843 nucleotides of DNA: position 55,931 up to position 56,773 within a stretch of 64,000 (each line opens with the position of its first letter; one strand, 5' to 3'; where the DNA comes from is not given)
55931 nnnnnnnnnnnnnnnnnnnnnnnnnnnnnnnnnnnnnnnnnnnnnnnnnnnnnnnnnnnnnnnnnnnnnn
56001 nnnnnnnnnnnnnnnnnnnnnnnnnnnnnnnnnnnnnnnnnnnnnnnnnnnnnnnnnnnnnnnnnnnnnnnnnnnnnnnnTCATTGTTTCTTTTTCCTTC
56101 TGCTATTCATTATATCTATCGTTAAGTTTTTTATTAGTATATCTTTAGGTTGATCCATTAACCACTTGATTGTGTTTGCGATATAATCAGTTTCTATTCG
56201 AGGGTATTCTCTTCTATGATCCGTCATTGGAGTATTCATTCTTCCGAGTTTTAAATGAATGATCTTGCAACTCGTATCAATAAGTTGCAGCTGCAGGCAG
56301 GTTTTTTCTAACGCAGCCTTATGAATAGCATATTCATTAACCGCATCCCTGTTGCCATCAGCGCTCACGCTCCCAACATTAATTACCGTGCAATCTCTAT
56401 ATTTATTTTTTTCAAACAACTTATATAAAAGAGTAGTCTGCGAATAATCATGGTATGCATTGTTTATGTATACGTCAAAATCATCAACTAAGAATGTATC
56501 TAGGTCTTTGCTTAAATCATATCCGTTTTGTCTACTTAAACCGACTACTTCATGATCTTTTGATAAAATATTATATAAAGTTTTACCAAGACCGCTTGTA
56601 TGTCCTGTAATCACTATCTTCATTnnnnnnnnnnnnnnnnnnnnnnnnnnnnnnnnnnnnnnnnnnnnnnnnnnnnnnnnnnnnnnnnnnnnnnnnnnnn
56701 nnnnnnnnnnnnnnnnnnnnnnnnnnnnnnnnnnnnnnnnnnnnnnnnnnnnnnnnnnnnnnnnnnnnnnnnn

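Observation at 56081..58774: GDP-mannose 4,6-dehydratase plus DegT aminotransferase: a GDP-perosamine-like 6-deoxy-aminosugar route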

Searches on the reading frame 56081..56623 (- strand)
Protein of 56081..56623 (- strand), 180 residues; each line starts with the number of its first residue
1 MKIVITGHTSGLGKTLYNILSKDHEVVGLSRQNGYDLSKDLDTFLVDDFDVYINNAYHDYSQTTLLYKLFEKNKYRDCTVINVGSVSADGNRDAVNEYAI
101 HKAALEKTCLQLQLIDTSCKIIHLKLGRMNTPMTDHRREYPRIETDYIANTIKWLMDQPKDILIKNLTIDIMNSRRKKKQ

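Call 4: search_protein_families(library=pfam, proteins=[window:56081-56623:-], max_evalue=0.01)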
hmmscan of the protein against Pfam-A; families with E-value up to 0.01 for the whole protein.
window:56081-56623:- (180 aa): 2 families
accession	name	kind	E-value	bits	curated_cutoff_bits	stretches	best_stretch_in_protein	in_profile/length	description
PF00106.31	adh_short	-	0.00011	22.2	26.6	0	74-139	125-192/195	short chain dehydrogenase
PF01370.27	Epimerase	-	0.0028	17.6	20.9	0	3-75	1-65/240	NAD dependent epimerase/dehydratase family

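Call 6: search_protein_families(library=ncbifam, proteins=[window:56081-56623:-], max_evalue=0.01)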
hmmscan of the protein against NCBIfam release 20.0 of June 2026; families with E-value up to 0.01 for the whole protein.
window:56081-56623:- (180 aa): 20 families
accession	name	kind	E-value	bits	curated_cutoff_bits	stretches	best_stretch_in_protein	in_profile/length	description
NF005436.0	PRK07023.1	equivalog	1.3e-06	28.3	292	1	2-104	7-110/248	SDR family oxidoreductase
NF005672.0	PRK07454.1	equivalog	1.5e-06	27.5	234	1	76-169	133-234/241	SDR family oxidoreductase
NF005381.0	PRK06924.1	equivalog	4.1e-05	23.3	258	0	3-38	4-40/251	(S)-benzoin forming benzil reductase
NF006073.0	PRK08219.1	equivalog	7.6e-05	22.5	218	0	3-34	6-37/227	SDR family oxidoreductase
NF006118.0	PRK08264.1-4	subfamily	0.00012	21.7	279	1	77-173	127-225/244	SDR family oxidoreductase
NF005754.0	PRK07578.1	equivalog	0.00028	20.8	167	1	1-41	1-40/200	short chain dehydrogenase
NF005489.0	PRK07102.1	equivalog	0.00032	20.4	267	1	64-163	113-217/243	SDR family oxidoreductase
NF006074.0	PRK08220.1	equivalog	0.00069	19.3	312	0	68-133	119-184/251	2,3-dihydro-2,3-dihydroxybenzoate dehydrogenase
NF004847.0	PRK06198.1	subfamily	0.00083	18.7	240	0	76-136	136-198/269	oxidoreductase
NF005437.0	PRK07024.1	equivalog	0.0012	18.4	266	0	74-138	129-195/259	SDR family oxidoreductase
NF038213.1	SDR_TniO_fam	equivalog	0.0017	17.8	300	0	3-34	5-37/249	SDR family oxidoreductase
NF004765.0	PRK06101.1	equivalog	0.0024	17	406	0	79-142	122-188/241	SDR family oxidoreductase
TIGR04316.1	dhbA_paeA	equivalog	0.0029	17.2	300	0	74-119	123-170/250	2,3-dihydro-2,3-dihydroxybenzoate dehydrogenase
NF009386.0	PRK12745.1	equivalog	0.0029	16.7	250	1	74-139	139-206/259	3-ketoacyl-ACP reductase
NF049977.1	KDhSphingRedKdsR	equivalog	0.0036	16.7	400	0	3-47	6-51/267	3-ketodihydrosphingosine reductase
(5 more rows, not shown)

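Call 12: search_dna_similar(query=window:56081-56623:-, collection=phages, mode=protein, max_rows=30, max_evalue=0.001)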
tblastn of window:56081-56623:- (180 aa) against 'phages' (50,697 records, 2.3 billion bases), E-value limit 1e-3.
No match.

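Call 24: find_homologous_proteins(query=window:56081-56623:-, max_evalue=0.001)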
Query window:56081-56623:- (180 aa): 118 proteins with E <= 0.001 among 156 candidates.
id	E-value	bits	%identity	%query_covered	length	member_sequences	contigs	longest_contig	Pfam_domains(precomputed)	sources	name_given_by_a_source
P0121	3.4e-108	377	93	99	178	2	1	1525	PF00106.32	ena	-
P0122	4.8e-108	377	92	100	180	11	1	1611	-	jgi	jgi:NADP-dependent 3-hydroxy acid dehydrogenase YdfG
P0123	8.8e-103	359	87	100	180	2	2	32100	PF00106.32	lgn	-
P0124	3.3e-92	325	78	99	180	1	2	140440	PF00106.32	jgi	jgi:NAD(P)-dependent dehydrogenase (short-subunit alcohol dehydrogenase family)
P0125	5.2e-91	321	74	99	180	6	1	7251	-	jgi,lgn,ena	-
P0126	6.6e-91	321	75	99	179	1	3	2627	PF00106.32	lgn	-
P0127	2.1e-89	316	77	98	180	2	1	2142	-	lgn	-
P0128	2.7e-89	315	75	98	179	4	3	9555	PF00106.32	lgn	-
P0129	4.2e-89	315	76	98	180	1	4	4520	PF00106.32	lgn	-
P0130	1.3e-88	313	74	99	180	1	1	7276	PF00106.32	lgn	-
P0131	1.8e-88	313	74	99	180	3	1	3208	PF00106.32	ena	-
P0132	2.3e-88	312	74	99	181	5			PF00106.32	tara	tara:strand:+ start:5944 stop:6489 length:546 start_codon:yes stop_codon:yes gene_type:complete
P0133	5.7e-88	311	74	98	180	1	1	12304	-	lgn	-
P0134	3.0e-87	309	72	99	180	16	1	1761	PF00106.32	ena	-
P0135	4.0e-87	308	72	98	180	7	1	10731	-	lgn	-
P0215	1.8e-37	147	45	94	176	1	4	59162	-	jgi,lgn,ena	jgi:NAD(P)-dependent dehydrogenase (short-subunit alcohol dehydrogenase family)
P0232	1.4e-20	92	41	75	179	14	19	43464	PF00106.32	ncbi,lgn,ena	-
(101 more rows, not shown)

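Call 27: search_protein_families(library=phrogs, proteins=[window:56081-56623:-], max_evalue=0.001)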
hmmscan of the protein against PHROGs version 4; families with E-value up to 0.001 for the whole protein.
window:56081-56623:- (180 aa): 1 family
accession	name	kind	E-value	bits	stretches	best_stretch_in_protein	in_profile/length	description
phrog_3142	-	moron, auxiliary metabolic gene and host takeover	6.8e-06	25.7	0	67-169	404-514/596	FabG-like 3-oxoacyl-(acyl-carrier-protein) reductase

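Call 31: predict_structure(alignment_id=A1)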
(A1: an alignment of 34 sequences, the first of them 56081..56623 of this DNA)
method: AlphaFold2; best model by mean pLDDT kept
length: 180 residues; sequences in the alignment: 34
mean_pLDDT: 95.2   pTM: 0.91
mean pLDDT of the five models: 95.2, 95.2, 95.1, 94.7, 94.1
residues with pLDDT >= 90: 161; 70-90: 17; 50-70: 2; < 50: 0
segments of 3 or more residues with pLDDT < 50: none
pLDDT, mean of each block of 10 residues (from residue 1): 97 98 98 95 96 98 98 98 93 84 98 97 97 92 97 96 96 85
secondary structure, 60 per line:
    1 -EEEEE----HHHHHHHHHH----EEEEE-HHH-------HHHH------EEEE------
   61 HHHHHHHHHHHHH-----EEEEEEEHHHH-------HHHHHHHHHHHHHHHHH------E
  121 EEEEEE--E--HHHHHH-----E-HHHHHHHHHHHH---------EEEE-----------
elements in order: E2-6 H11-20 E25-29 H41-44 E51-54 H61-73 E79-85 H86-89 H97-113 E120-126 H132-137 H145-156 E166-169

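Call 34: fold_search(model_id=the predicted structure, library=pdb)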
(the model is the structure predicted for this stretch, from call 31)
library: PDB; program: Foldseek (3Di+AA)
matches with E <= 10: 1947; with E <= 0.001: 1694
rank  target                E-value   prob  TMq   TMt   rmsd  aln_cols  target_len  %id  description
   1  7w61                  8.6e-10  1.00  0.77  0.58   4.6       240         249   18  Crystal structure of farnesol dehydrogenase from Helicoverpa armigera (released 2022-07-27)
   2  9x6i_I                1.4e-09  1.00  0.78  0.61   4.1       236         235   17  Crystal structure of L-threonate 3-dehydrogenase from Paracoccus litorisediminis (ligand-free form) (released 2026-03-18)
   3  9x6i_A                1.9e-09  1.00  0.81  0.62   3.7       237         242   17  Crystal structure of L-threonate 3-dehydrogenase from Paracoccus litorisediminis (ligand-free form) (released 2026-03-18)
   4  2nwq_C                2.5e-09  1.00  0.71  0.57   3.6       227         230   20  Short chain dehydrogenase from Pseudomonas aeruginosa (released 2006-11-28)
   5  9x6i_E                2.7e-09  1.00  0.78  0.61   4.1       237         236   17  Crystal structure of L-threonate 3-dehydrogenase from Paracoccus litorisediminis (ligand-free form) (released 2026-03-18)
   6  2jah_A                2.7e-09  1.00  0.74  0.56   4.9       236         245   13  Biochemical and structural analysis of the Clavulanic acid dehydeogenase (CAD) from Streptomyces clavuligerus (released 2007-02-20)
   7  2nwq_B                3.0e-09  1.00  0.66  0.53   4.4       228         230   21  Short chain dehydrogenase from Pseudomonas aeruginosa (released 2006-11-28)
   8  9x6i_D                4.1e-09  1.00  0.81  0.61   3.7       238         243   18  Crystal structure of L-threonate 3-dehydrogenase from Paracoccus litorisediminis (ligand-free form) (released 2026-03-18)
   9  3p19_A                4.9e-09  1.00  0.75  0.58   4.3       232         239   17  Improved NADPH-dependent Blue Fluorescent Protein (released 2011-07-20)
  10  5mln_B                5.2e-09  1.00  0.74  0.57   5.1       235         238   19  The crystal structure of alcohol dehydrogenase 10 from Candida magnoliae (released 2017-12-20)
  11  1xg5_A                5.9e-09  1.00  0.73  0.54   5.2       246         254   16  Structure of human putative dehydrogenase MGC4172 in complex with NADP (released 2004-10-05)
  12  9x6i_B                6.7e-09  1.00  0.77  0.60   4.4       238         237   17  Crystal structure of L-threonate 3-dehydrogenase from Paracoccus litorisediminis (ligand-free form) (released 2026-03-18)
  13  9x6i_K                8.5e-09  1.00  0.77  0.60   4.6       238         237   17  Crystal structure of L-threonate 3-dehydrogenase from Paracoccus litorisediminis (ligand-free form) (released 2026-03-18)
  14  9cly_A                8.5e-09  1.00  0.74  0.57   4.6       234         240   18  Crystal structure of the 3-ketoacyl-(acyl-carrier-protein) reductase, CylG, from Streptococcus agalactiae 2603V/R (released 2024-07-24)
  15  1xg5_B                8.5e-09  1.00  0.73  0.56   5.3       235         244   17  Structure of human putative dehydrogenase MGC4172 in complex with NADP (released 2004-10-05)
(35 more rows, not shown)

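Call 42: find_encoding_contigs(protein=P0232, flank=6000, max_places=4)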
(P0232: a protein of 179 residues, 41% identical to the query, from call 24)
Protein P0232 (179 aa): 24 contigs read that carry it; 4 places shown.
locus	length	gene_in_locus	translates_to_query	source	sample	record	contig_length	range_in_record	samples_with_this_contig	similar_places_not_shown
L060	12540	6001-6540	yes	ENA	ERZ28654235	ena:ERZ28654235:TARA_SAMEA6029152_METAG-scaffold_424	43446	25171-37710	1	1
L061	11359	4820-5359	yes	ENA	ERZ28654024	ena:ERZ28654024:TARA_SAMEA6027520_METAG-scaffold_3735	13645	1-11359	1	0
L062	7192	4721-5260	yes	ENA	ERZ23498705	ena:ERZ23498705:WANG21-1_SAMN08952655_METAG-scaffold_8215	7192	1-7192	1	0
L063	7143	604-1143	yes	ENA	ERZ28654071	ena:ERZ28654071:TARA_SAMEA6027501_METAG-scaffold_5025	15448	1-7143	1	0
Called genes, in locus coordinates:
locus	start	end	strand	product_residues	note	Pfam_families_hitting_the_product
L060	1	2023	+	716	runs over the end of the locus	PF22842:Pel9A-like_beta_helix (weak)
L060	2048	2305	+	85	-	-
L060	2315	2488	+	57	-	-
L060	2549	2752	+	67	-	-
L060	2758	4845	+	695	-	-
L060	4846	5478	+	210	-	-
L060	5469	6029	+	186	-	-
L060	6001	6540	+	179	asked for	PF00106:adh_short (weak)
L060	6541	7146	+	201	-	-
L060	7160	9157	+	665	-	-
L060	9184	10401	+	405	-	-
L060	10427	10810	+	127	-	-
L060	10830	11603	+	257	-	-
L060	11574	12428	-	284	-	PF01341:Glyco_hydro_6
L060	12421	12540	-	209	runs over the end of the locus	PF01327:Pep_deformylase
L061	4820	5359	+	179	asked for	PF00106:adh_short (weak)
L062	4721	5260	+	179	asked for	PF00106:adh_short (weak)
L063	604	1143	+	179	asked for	PF00106:adh_short (weak)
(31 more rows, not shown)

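Call 43: find_encoding_contigs(protein=P0215, flank=6000, max_places=3)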
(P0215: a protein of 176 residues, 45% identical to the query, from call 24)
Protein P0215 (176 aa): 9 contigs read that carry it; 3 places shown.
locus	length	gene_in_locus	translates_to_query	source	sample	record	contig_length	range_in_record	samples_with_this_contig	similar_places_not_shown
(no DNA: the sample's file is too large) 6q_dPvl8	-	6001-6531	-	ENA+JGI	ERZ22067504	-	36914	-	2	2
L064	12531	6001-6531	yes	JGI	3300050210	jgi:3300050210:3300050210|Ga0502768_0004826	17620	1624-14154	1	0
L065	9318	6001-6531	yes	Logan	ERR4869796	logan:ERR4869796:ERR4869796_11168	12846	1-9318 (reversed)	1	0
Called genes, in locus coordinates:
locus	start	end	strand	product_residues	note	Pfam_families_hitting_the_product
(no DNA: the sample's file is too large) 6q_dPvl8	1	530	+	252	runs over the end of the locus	-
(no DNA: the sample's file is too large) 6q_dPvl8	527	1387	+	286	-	-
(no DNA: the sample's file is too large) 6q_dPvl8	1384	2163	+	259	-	-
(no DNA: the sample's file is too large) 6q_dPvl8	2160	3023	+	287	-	-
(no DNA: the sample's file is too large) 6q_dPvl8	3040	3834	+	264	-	-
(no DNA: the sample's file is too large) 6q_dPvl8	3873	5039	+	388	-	PF00155:Aminotran_1_2 (weak), PF01041:DegT_DnrJ_EryC1, PF01053:Cys_Met_Meta_PP (faint), PF01212:Beta_elim_lyase (weak)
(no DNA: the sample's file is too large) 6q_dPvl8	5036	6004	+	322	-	PF01370:Epimerase, PF16363:GDP_Man_Dehyd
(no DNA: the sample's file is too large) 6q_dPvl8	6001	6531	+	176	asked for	-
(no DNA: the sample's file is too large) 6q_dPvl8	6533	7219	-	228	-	-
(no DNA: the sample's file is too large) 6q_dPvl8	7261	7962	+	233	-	-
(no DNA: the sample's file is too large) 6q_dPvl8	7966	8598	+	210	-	-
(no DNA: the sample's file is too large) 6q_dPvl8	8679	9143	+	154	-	PF13505:OMP_b-brl, PF13557:Phenol_MetA_deg (weak)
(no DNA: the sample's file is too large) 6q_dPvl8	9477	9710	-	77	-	PF20189:DUF6552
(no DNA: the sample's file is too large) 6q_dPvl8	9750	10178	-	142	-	PF00565:SNase (weak)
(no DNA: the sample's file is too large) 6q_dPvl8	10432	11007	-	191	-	PF06941:NT5C (faint)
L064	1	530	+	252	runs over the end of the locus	-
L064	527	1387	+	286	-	-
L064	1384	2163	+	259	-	-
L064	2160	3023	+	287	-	-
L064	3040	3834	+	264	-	-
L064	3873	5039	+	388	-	PF00155:Aminotran_1_2 (weak), PF01041:DegT_DnrJ_EryC1, PF01053:Cys_Met_Meta_PP (faint), PF01212:Beta_elim_lyase (weak)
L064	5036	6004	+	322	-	PF01370:Epimerase, PF16363:GDP_Man_Dehyd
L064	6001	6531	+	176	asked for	-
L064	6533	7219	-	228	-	-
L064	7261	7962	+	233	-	-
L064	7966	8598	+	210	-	-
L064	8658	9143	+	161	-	PF13505:OMP_b-brl, PF13557:Phenol_MetA_deg (weak)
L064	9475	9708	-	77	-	PF20189:DUF6552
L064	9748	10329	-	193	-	PF00565:SNase (weak)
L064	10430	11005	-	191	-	PF06941:NT5C (weak)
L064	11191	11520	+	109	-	-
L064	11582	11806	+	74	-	-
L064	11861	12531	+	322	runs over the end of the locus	-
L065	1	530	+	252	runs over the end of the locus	-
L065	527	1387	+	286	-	-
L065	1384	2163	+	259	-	-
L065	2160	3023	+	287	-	-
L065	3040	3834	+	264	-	-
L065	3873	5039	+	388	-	PF00155:Aminotran_1_2 (weak), PF01041:DegT_DnrJ_EryC1, PF01053:Cys_Met_Meta_PP (faint), PF01212:Beta_elim_lyase (weak)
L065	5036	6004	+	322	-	PF01370:Epimerase, PF16363:GDP_Man_Dehyd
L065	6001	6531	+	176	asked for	-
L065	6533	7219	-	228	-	-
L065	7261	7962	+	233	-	-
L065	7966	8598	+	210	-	-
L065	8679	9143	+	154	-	PF13505:OMP_b-brl, PF13557:Phenol_MetA_deg (weak)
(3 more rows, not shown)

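Call 63: find_related_loci(query=window:56081-56623:-, collection=genome_contigs, flank=6000)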
Query window:56081-56623:- (180 aa) in genome_contigs; peptide patterns used: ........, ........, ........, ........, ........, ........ (x = any residue, [..] = any of these).
120 stretches matched a pattern, but none encodes a relative of the query by tblastn (E <= 1e-3).
